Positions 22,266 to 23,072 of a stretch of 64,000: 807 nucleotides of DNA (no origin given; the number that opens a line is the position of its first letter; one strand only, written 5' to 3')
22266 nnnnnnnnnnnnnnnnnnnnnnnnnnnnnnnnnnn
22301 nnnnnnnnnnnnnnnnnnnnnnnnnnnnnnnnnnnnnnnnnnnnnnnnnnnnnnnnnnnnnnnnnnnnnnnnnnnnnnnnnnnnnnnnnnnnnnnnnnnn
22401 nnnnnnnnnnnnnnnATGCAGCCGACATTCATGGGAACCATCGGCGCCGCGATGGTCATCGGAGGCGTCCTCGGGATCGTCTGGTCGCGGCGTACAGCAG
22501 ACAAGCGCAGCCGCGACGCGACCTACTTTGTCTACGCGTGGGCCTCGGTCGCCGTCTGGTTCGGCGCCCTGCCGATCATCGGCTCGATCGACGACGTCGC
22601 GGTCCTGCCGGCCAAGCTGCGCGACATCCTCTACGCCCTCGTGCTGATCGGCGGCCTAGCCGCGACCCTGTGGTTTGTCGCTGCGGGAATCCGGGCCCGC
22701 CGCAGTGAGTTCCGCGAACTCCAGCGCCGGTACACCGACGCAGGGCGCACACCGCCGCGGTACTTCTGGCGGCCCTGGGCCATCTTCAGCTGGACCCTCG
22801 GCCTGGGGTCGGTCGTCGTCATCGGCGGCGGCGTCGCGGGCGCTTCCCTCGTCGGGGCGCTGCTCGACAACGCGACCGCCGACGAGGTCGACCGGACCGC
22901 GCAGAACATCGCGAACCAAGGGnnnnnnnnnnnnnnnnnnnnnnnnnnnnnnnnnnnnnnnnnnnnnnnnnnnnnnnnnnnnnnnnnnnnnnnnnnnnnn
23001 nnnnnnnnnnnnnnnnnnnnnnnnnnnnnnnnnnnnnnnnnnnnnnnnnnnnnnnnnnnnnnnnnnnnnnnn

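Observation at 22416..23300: Relaxase (TraA/TrwC family) appears N-terminally truncated and is overlapped by a membrane-protein ORF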

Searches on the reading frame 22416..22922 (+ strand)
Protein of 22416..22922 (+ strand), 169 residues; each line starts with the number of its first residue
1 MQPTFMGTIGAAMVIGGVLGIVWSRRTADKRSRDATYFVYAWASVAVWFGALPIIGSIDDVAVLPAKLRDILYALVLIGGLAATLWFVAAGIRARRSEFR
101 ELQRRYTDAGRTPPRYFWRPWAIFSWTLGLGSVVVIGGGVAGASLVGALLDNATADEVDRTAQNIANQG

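Call 23: search_dna_similar(query=window:22416-22922:+, collection=plasmids, mode=protein, max_evalue=0.001, max_rows=30)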
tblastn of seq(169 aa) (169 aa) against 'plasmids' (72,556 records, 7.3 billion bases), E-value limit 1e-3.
Records with a match: 11; places in all: 12; records where one place covers at least 80% of the query: 10.
Best place of each record, by identity: >=99% 3; 60-80% 1; <60% 7.
By first word of the organism name: Rhodococcus 8; Prescottella 3.
By predicted mobility (MOB-suite, as given by PLSDB): non-mobilizable 7; mobilizable 4.
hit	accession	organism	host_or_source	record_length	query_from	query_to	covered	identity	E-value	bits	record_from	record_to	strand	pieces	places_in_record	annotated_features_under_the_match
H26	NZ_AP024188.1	Prescottella equi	Homo sapiens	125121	1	169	100%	100.0%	1e-86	283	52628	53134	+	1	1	none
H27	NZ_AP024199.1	Prescottella equi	Homo sapiens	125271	1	169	100%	100.0%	1e-86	283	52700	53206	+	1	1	none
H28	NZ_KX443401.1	Prescottella equi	Bos taurus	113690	1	169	100%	99.4%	1e-86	283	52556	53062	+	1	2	hypothetical protein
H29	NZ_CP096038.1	Rhodococcus pyridinivorans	cell culture,soil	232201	10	167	93%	44.9%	7e-28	115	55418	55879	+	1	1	hypothetical protein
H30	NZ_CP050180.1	Rhodococcus pyridinivorans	bacterial pure culture,Soil sample from ...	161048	10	167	93%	44.3%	1e-27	114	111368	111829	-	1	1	hypothetical protein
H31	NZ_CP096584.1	Rhodococcus pyridinivorans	cell culture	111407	10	167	93%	44.3%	1e-27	114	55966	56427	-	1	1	hypothetical protein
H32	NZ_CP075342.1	Rhodococcus ruber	-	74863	10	167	93%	44.3%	3e-27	113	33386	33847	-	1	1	hypothetical protein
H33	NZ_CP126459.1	Rhodococcus sp. AH-ZY2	single cell,soil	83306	10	167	93%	44.3%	3e-27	113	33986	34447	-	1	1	hypothetical protein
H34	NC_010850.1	Rhodococcus sp. NS1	-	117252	10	167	93%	44.3%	3e-27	113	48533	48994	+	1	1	hypothetical protein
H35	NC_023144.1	Rhodococcus pyridinivorans SB3094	-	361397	10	167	93%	43.7%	9e-27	112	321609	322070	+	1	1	hypothetical protein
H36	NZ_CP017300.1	Rhodococcus sp. YL-1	pure culture,soil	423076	80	167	52%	71.6%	1e-23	103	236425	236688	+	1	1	hypothetical protein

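Call 24: get_annotated_region(hit=H34, flank=6000)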
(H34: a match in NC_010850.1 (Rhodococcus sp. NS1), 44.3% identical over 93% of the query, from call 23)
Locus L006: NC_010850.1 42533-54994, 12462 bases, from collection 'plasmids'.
description: Rhodococcus sp. NS1 plasmid pNSL1, complete sequence
organism: Rhodococcus sp. NS1 (NCBI taxid 402236)
taxonomy: Bacteria; Actinomycetota; Actinomycetes; Mycobacteriales; Nocardiaceae; Rhodococcus; Rhodococcus sp. NS1
host: -; source: -; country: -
typing (MOB-suite, as given by PLSDB): non-mobilizable
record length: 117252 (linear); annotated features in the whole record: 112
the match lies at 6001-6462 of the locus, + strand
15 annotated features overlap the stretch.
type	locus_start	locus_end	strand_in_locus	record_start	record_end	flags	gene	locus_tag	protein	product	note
CDS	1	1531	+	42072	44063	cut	-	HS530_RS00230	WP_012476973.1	cutinase family protein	-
CDS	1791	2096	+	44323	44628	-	-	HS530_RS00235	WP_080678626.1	hypothetical protein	-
CDS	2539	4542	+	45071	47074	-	-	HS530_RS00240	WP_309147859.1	ADP-ribosyltransferase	-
CDS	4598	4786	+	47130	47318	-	-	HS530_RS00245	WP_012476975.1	hypothetical protein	-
CDS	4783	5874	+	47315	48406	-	-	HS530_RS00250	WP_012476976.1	ADP-ribosylglycohydrolase family protein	-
CDS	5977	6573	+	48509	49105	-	-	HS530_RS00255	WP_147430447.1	hypothetical protein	-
CDS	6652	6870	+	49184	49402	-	-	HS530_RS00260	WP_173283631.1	hypothetical protein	-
CDS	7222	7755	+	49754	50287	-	-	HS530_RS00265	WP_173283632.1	hypothetical protein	-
CDS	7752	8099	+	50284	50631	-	-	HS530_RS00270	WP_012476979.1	hypothetical protein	-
CDS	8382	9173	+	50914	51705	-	-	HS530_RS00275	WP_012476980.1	DUF6884 domain-containing protein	-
CDS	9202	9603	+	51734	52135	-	-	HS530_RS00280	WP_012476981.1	hypothetical protein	-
CDS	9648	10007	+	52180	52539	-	-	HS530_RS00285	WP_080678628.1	hypothetical protein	-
CDS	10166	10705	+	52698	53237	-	-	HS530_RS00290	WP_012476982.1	hypothetical protein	-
CDS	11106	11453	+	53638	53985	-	-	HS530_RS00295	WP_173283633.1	hypothetical protein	-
CDS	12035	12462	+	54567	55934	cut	-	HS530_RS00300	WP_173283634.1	cytochrome P450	-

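Call 25: get_annotated_region(hit=H36, flank=5000)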
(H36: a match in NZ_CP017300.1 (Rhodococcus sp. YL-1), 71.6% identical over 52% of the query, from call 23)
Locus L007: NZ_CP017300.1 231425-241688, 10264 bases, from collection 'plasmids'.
description: Rhodococcus sp. YL-1 plasmid pYLC1, complete sequence
organism: Rhodococcus sp. YL-1 (NCBI taxid 1045808)
taxonomy: Bacteria; Actinomycetota; Actinomycetes; Mycobacteriales; Nocardiaceae; Rhodococcus; Rhodococcus sp. YL-1
host: -; source: pure culture,soil; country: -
typing (MOB-suite, as given by PLSDB): mobilizable; replicon rep_cluster_1311; relaxase MOBP
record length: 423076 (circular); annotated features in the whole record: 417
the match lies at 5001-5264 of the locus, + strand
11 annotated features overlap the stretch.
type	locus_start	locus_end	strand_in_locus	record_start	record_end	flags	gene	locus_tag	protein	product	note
CDS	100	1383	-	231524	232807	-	-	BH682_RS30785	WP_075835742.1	IS256 family transposase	-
CDS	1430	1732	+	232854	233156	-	-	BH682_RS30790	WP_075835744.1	hypothetical protein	-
CDS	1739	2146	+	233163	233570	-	-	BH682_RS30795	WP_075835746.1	hypothetical protein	-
CDS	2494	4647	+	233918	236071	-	-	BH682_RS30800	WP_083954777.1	ADP-ribosyltransferase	-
CDS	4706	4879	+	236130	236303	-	-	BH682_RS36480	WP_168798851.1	hypothetical protein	-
CDS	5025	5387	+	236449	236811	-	-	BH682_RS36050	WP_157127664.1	hypothetical protein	-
CDS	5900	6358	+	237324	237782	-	-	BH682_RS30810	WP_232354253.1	hypothetical protein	-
CDS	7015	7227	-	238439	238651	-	-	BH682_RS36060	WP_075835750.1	hypothetical protein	-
CDS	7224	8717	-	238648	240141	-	-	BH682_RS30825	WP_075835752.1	AMP-binding protein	-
CDS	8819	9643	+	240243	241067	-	-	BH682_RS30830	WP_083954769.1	IclR family transcriptional regulator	GO:0006355 - regulation of DNA-templated transcription [Evidence IEA]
CDS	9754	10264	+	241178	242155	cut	-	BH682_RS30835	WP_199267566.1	aldo/keto reductase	-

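Call 55: search_protein_families(library=pfam, proteins=[L006:5977-6570:+], max_evalue=0.01)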
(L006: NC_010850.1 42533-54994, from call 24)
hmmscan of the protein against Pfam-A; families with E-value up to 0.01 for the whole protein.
L006:5977-6570:+ (198 aa): 0 families
